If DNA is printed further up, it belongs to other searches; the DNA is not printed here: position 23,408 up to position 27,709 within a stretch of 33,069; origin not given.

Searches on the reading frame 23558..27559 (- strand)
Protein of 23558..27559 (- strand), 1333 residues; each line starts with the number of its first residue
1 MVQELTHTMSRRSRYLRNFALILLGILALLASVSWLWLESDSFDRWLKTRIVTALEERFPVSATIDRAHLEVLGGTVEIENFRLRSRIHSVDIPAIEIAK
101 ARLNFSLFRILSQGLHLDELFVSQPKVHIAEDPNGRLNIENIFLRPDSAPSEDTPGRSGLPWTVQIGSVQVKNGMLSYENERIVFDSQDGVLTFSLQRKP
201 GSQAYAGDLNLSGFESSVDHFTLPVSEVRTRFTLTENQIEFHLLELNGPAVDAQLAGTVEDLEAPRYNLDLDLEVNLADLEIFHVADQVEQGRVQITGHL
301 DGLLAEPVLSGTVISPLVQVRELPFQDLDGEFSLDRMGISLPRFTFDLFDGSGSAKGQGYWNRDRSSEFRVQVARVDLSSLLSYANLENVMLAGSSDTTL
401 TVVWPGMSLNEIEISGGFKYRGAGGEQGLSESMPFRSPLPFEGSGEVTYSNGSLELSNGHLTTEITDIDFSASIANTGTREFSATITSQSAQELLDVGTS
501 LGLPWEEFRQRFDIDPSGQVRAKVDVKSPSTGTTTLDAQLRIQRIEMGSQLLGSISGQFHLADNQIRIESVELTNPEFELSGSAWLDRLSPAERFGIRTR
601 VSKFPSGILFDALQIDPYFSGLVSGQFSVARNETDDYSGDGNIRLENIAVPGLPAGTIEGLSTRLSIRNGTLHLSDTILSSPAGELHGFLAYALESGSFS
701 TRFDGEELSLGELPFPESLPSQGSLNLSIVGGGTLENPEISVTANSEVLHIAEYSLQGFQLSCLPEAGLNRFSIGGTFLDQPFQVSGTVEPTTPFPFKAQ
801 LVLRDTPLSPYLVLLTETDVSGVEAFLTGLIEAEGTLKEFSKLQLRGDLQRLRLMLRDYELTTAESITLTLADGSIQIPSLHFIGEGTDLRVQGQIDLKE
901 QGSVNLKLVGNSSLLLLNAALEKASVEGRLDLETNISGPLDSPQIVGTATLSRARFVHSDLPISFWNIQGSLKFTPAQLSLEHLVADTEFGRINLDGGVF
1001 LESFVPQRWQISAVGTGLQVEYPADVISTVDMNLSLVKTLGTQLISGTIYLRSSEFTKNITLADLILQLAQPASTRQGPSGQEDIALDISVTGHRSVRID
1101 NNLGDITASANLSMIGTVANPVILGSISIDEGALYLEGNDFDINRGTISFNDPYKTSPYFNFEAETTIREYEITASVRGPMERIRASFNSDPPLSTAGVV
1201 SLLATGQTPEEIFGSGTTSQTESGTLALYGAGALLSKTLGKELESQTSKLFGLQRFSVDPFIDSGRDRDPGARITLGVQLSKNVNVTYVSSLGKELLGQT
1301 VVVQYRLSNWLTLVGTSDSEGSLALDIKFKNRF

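Call 7: search_protein_families(library=pfam, proteins=[window:23558-27559:-])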
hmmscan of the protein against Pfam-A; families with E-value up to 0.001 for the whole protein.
window:23558-27559:- (1333 aa): 4 families
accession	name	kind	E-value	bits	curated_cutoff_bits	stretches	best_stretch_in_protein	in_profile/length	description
PF04357.19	TamB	-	3.4e-42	145.5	22.4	1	987-1333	7-381/381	TamB, inner membrane protein subunit of TAM complex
PF05359.17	DUF748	-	3.1e-16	59.1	50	1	9-183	7-171/1037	Domain of Unknown Function (DUF748)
PF13116.12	YhdP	-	6.6e-16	57.9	46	2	871-987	584-700/1224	YhdP protein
PF05170.20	AsmA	-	1e-07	31.7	29.8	1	14-182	6-175/607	AsmA family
